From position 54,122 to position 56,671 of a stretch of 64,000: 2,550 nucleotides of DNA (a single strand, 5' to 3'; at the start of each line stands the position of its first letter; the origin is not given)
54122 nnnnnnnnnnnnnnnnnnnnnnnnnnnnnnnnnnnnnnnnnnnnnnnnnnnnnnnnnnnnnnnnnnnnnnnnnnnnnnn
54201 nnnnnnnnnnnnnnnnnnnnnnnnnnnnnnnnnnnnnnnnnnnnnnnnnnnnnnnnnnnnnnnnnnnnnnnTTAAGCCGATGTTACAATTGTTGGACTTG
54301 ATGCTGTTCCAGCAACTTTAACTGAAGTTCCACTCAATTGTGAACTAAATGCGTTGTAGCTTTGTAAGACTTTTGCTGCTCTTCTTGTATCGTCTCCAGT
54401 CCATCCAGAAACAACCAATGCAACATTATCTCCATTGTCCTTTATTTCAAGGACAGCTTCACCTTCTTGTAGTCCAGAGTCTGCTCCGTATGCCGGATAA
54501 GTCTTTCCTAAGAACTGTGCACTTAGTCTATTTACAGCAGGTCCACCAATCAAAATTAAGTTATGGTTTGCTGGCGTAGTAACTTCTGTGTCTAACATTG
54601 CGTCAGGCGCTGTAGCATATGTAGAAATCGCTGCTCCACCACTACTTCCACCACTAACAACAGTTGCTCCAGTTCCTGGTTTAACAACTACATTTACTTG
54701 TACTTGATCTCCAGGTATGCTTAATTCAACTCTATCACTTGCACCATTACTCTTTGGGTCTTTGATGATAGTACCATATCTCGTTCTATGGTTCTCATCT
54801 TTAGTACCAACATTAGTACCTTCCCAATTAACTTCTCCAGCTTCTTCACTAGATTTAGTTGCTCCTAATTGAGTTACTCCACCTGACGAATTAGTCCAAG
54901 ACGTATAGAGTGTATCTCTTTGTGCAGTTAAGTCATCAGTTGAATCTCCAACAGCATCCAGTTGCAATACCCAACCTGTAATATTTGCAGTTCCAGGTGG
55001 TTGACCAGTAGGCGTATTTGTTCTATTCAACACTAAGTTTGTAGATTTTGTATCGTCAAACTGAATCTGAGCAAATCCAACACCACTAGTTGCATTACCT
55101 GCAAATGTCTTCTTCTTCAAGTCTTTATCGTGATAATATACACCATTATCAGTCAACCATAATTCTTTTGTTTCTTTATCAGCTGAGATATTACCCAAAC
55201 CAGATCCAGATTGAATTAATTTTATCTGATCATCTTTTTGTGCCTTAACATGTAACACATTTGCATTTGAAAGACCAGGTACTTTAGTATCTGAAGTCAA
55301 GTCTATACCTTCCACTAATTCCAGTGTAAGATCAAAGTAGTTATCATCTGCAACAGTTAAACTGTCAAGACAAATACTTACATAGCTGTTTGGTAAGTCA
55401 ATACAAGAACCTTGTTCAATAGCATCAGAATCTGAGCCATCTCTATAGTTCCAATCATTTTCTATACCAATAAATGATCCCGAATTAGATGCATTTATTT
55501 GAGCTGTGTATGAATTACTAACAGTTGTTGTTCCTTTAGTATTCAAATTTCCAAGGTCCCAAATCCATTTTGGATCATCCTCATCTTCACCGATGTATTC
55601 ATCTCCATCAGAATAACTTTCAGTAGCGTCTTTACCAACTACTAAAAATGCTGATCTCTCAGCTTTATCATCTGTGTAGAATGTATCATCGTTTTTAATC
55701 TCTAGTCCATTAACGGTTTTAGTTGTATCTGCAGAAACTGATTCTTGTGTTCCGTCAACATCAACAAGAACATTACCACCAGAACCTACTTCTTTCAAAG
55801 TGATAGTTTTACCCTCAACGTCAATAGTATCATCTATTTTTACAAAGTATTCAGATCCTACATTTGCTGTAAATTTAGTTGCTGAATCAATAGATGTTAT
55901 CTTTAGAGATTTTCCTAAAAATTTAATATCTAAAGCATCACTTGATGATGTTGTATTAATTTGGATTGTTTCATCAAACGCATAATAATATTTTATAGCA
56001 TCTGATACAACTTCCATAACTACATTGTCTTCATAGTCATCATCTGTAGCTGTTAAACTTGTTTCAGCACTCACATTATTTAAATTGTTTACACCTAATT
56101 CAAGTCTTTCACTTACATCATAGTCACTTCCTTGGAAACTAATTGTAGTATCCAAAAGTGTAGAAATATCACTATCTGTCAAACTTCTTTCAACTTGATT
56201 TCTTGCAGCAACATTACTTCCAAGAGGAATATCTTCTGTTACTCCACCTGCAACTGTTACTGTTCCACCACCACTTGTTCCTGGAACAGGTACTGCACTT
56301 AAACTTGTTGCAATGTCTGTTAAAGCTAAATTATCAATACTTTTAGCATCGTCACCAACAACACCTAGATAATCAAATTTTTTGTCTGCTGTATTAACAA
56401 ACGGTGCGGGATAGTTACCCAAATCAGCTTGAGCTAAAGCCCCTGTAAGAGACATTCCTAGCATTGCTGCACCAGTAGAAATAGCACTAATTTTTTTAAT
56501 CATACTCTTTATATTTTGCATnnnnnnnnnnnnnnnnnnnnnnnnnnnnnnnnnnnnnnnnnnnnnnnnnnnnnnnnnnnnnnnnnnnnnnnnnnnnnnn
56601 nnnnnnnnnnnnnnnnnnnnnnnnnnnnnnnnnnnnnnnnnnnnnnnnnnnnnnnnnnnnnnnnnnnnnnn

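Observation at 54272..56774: S-layer-like 750-aa surface protein gene behind a tandem 21-bp repeat and followed by a T-tract terminator; two small anchored proteins and tRNA-Ser downstream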

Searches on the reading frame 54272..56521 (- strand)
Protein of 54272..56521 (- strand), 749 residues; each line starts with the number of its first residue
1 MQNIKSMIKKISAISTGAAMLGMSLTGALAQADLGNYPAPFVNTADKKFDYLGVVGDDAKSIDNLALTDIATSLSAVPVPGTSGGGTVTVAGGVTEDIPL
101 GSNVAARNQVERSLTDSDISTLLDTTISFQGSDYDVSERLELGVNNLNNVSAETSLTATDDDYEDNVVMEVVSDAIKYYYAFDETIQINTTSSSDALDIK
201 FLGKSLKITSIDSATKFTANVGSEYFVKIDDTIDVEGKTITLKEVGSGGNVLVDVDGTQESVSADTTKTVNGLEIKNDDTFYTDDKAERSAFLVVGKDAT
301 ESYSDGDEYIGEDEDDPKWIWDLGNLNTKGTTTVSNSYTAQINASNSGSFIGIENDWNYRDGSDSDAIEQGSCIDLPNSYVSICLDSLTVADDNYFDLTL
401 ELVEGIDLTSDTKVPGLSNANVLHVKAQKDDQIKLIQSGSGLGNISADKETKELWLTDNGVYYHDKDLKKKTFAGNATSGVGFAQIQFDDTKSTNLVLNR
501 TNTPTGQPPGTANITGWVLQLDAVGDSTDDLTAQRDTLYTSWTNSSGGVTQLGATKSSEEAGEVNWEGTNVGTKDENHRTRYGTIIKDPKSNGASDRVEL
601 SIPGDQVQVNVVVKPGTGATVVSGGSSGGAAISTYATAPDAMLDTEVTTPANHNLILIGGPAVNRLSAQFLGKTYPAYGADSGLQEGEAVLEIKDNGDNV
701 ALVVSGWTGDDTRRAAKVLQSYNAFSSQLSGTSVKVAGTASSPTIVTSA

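Call 6: search_protein_families(library=pfam, proteins=[window:54272-56521:-], max_evalue=0.1)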
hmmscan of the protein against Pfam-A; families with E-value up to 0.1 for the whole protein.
window:54272-56521:- (749 aa): 1 family
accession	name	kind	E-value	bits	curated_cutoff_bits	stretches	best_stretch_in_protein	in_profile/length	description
PF05124.17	S_layer_C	-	2.8e-12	47.1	23.9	1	211-719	30-173/177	S-layer like family, outer domain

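Call 7: search_protein_families(library=ncbifam, proteins=[window:54272-56521:-], max_evalue=0.01)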
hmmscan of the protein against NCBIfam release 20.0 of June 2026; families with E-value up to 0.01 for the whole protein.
window:54272-56521:- (749 aa): 1 family
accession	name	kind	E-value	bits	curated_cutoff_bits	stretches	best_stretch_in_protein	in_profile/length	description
TIGR01564.1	S_layer_MJ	subfamily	2.8e-07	29.5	25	1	635-719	485-567/571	S-layer protein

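Call 8: search_solved_structures(query=window:54272-56521:-, max_evalue=1, show_alignments=2)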
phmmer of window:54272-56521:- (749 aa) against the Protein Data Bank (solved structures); distinct sequences matched with E-value up to 1: 2.
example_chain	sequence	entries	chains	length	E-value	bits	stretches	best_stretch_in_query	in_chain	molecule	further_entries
9fsa_A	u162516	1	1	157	0.00051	21.7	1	609-717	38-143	S-layer protein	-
9e5c_1f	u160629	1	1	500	0.088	14.3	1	427-547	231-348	Cilia- and flagella-associated protein 263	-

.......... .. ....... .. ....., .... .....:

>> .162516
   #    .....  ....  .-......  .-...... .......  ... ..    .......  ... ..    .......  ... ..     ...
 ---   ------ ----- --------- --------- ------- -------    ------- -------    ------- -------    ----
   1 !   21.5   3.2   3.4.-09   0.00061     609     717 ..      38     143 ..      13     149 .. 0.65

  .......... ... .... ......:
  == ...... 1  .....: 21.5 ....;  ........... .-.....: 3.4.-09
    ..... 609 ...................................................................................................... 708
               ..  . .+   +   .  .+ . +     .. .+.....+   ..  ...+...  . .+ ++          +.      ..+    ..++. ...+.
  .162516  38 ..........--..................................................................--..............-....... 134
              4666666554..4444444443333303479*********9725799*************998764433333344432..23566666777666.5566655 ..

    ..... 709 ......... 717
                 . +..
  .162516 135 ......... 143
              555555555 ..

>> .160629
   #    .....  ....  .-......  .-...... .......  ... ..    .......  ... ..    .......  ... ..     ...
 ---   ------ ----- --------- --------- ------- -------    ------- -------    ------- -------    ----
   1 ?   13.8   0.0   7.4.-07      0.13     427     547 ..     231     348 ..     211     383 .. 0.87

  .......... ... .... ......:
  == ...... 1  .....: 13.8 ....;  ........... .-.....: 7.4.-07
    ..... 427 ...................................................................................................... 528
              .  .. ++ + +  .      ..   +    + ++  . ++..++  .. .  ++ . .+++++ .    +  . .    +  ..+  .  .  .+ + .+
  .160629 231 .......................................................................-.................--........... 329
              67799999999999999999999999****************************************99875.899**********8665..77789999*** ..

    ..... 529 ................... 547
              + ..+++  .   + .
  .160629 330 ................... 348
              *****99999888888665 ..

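Call 9: find_homologous_proteins(query=window:54272-56521:-)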
Query window:54272-56521:- (749 aa): 152 proteins with E <= 0.001 among 8000 candidates; the best 120 are listed.
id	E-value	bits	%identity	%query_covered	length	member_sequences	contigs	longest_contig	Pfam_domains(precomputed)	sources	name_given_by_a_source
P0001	0.0e+0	1620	100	100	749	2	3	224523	PF05124.18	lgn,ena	-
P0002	0.0e+0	1082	68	100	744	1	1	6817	PF05124.18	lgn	-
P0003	0.0e+0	1061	66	100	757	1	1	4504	PF05124.18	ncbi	-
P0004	0.0e+0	1054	66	100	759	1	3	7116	PF05124.18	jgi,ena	-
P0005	0.0e+0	1054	66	99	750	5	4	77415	PF05124.18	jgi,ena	-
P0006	0.0e+0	1052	65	100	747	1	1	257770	PF05124.18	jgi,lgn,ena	-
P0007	0.0e+0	1049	66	100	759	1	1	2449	PF05124.18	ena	-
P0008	0.0e+0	1015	63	100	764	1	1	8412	PF05124.18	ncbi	-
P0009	1.1e-291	988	63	100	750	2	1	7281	PF05124.18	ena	-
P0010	2.2e-289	980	63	100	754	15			PF05124.18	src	-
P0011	6.3e-289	978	61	100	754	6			PF05124.18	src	-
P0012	7.3e-289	978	63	100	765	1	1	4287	PF05124.18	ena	-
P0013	1.7e-288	977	62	100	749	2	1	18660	PF05124.18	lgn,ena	-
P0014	2.7e-286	970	61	100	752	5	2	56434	PF05124.18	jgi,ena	-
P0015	2.7e-280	950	60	100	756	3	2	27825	PF05124.18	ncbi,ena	-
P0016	1.0e-277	941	60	100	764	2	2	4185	PF05124.18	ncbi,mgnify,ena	ncbi:MAG: hypothetical protein AABW45_01610 [Nanoarchaeota archaeon]|mgnify:CR=1 FL=1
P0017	2.3e-274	930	60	100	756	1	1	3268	PF05124.18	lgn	-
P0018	1.7e-271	921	64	93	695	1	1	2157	PF05124.18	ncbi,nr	ncbi:MAG: hypothetical protein HY361_01520, partial [Candidatus Aenigmarchaeota archaeon]|nr:hypothe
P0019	9.5e-268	908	59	100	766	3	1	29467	PF05124.18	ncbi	-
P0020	8.6e-265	899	58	100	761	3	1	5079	PF05124.18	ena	-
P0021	7.7e-253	859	66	80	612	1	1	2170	PF05124.18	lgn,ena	-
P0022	3.8e-249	847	55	100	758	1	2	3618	PF05124.18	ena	-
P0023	7.8e-230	783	53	100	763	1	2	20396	PF05124.18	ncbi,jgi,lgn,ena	-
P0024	9.9e-225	766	52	100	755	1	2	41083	PF05124.18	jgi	-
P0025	2.2e-205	702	50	98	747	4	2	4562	PF05124.18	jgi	-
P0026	4.4e-205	701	51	98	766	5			PF05124.18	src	-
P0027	2.5e-203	695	50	98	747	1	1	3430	PF05124.18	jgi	jgi:hypothetical protein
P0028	2.2e-197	676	48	100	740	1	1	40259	PF05124.18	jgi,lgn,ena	-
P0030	7.2e-180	618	47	98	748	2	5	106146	PF05124.18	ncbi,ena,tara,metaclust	tara:strand:- start:22663 stop:24909 length:2247 start_codon:yes stop_codon:yes gene_type:complete|m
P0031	4.4e-178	612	45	100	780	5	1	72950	PF05124.18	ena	-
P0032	8.8e-177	608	46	100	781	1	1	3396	PF05124.18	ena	-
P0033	2.4e-176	606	46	98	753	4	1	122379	PF05124.18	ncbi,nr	ncbi:S-layer protein [Candidatus Woesearchaeota archaeon]|nr:S-layer protein [Candidatus Woesearchae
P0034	4.7e-176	605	46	98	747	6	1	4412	PF05124.18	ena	-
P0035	5.4e-176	605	43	98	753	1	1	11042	PF05124.18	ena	-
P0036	1.5e-174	600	45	100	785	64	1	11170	PF05124.18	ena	-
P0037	1.5e-172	594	44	99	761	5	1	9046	PF05124.18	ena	-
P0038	1.9e-172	593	46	98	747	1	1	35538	PF05124.18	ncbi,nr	ncbi:hypothetical protein HYX17_00110 [Candidatus Woesearchaeota archaeon]|nr:hypothetical protein [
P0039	3.0e-172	593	44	98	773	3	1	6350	PF05124.18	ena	-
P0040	9.0e-170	585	43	99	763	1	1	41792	PF05124.18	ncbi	-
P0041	7.9e-169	581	45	98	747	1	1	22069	PF05124.18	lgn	-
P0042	2.6e-167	576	45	96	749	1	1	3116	PF05124.18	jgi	jgi:hypothetical protein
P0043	4.9e-167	576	45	98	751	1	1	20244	PF05124.18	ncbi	-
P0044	7.7e-167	575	46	95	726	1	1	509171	PF05124.18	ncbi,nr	ncbi:MAG: hypothetical protein PHG05_00100 [Candidatus Nanoarchaeia archaeon]|nr:hypothetical protei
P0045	8.8e-167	575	46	99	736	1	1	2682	PF05124.18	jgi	-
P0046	4.7e-166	572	44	99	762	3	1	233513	PF05124.18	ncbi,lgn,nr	ncbi:S-layer protein [Candidatus Woesearchaeota archaeon]|nr:S-layer protein [Candidatus Woesearchae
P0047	8.7e-165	568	44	99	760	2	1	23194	PF05124.18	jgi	-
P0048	1.3e-164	568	45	97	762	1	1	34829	PF05124.18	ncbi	-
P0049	1.9e-164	567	46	95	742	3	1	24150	PF05124.18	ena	-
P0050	2.1e-164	567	45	97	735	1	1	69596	PF05124.18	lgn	-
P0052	2.9e-163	563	44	99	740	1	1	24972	PF05124.18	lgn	-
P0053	3.9e-163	563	44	100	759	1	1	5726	PF05124.18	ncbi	-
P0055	1.1e-161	558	45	99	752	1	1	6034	PF05124.18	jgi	jgi:hypothetical protein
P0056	1.7e-161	557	45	99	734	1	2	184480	PF05124.18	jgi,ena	-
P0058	8.7e-161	555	44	99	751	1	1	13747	PF05124.18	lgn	-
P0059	7.5e-159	548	44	95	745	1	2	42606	PF05124.18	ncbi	-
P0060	1.9e-158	547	44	100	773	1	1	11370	PF05124.18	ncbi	-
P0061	1.0e-157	545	43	99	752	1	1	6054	PF05124.18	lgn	-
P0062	6.1e-157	542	43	99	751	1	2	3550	PF05124.18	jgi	jgi:hypothetical protein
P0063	1.2e-156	541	44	99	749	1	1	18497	PF05124.18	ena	-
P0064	1.5e-156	541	44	99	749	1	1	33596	PF05124.18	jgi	-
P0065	1.5e-156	541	41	100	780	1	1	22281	PF05124.18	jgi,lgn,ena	-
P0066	2.8e-156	540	42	99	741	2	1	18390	PF05124.18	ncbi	-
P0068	1.5e-155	538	45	95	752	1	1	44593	PF05124.18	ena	-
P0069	5.1e-155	536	44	95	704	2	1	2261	PF05124.18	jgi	-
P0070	5.5e-155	536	43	99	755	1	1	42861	PF05124.18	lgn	-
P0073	1.8e-154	534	45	96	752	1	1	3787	PF05124.18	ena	-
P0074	3.3e-154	533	42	99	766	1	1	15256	PF05124.18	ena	-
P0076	1.2e-153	531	43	99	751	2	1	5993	PF05124.18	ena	-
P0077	1.7e-153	531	43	98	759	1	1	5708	PF05124.18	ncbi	-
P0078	3.5e-153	530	43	100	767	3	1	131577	PF05124.18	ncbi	-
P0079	3.5e-152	526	43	99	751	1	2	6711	PF05124.18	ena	-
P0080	4.2e-152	526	41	100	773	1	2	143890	PF05124.18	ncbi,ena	ncbi:MAG: hypothetical protein AABW58_01230 [Nanoarchaeota archaeon]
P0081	1.7e-151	524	43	99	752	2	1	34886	PF05124.18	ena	-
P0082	2.3e-151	524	41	99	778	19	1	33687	PF05124.18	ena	-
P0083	2.5e-151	524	44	99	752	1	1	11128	PF05124.18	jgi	jgi:hypothetical protein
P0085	1.1e-150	521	42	99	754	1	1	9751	PF05124.18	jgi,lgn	-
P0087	2.3e-150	520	40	99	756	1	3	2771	PF05124.18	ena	-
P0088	1.3e-149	518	42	99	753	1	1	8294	PF05124.18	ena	-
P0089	8.2e-149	515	44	98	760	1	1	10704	PF05124.18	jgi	jgi:hypothetical protein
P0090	1.9e-148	514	42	99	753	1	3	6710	PF05124.18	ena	-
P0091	3.2e-148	513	42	99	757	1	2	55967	PF05124.18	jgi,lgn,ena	-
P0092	8.3e-148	512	40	100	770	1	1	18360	PF05124.18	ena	-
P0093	9.6e-148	512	43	95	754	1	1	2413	PF05124.18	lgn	-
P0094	9.6e-147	508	42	98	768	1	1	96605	PF05124.18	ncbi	-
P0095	3.6e-146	507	42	96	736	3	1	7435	PF05124.18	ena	-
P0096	1.0e-145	505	41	100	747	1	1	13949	PF05124.18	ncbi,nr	ncbi:hypothetical protein HYX16_02150 [Candidatus Woesearchaeota archaeon]|nr:hypothetical protein [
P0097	5.8e-145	503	40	98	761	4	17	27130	PF05124.18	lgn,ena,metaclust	metaclust:\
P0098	2.4e-143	497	45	82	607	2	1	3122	PF05124.18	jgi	jgi:hypothetical protein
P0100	1.7e-142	494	39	98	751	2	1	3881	PF05124.18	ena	-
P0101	7.0e-142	492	42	90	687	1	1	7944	PF05124.18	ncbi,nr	ncbi:S-layer protein, partial [Candidatus Woesearchaeota archaeon]|nr:S-layer protein [Candidatus Wo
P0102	7.8e-142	492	40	99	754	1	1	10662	PF05124.18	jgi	-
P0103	1.1e-141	492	42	97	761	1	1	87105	PF05124.18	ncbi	-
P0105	8.7e-141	489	41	99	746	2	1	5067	PF05124.18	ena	-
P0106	1.7e-136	475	40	100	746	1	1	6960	PF05124.18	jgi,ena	jgi:hypothetical protein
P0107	1.9e-136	474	39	100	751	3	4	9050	PF05124.18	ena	-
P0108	1.0e-133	465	39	97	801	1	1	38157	PF05124.18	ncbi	-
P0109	2.1e-133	464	40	97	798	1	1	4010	PF05124.18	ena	-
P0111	2.9e-132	461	40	100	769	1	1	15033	PF05124.18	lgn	-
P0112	2.0e-131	458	38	99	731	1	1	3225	PF05124.18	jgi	-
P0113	4.2e-131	457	39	97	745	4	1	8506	PF05124.18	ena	-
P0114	3.8e-130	454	41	98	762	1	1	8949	PF05124.18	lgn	-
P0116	2.0e-129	451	39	99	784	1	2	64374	PF05124.18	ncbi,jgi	ncbi:MAG: hypothetical protein WC852_00595 [Candidatus Nanoarchaeia archaeon]|jgi:hypothetical prote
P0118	4.7e-129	450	39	99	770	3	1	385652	PF05124.18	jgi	jgi:hypothetical protein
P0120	2.4e-128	448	39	98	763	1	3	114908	PF05124.18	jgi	-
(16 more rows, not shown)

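Call 15: find_encoding_contigs(protein=P0001, flank=10000, max_places=3)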
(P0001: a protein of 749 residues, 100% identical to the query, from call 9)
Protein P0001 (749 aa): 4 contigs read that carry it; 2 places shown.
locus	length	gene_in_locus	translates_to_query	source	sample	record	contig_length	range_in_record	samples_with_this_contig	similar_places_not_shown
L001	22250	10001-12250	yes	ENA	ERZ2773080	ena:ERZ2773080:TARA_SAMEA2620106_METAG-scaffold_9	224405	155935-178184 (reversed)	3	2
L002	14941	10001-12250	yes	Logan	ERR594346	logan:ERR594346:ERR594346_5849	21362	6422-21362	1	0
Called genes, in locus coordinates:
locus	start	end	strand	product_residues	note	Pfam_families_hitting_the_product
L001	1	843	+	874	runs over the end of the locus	PF00690:Cation_ATPase_N, PF00122:E1-E2_ATPase, PF00702:Hydrolase, PF13246:Cation_ATPase, PF00689:Cation_ATPase_C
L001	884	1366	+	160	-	PF13912:zf-C2H2_6 (weak)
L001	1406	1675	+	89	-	PF03477:ATP-cone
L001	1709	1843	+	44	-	-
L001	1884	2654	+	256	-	-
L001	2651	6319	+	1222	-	-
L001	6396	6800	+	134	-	-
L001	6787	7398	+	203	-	PF01909:NTP_transf_2, PF18765:Polbeta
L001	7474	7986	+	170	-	-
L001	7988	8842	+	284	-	-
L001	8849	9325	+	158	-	-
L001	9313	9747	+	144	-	-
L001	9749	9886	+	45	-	-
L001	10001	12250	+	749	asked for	PF05124:S_layer_C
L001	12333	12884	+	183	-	-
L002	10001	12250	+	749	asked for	PF05124:S_layer_C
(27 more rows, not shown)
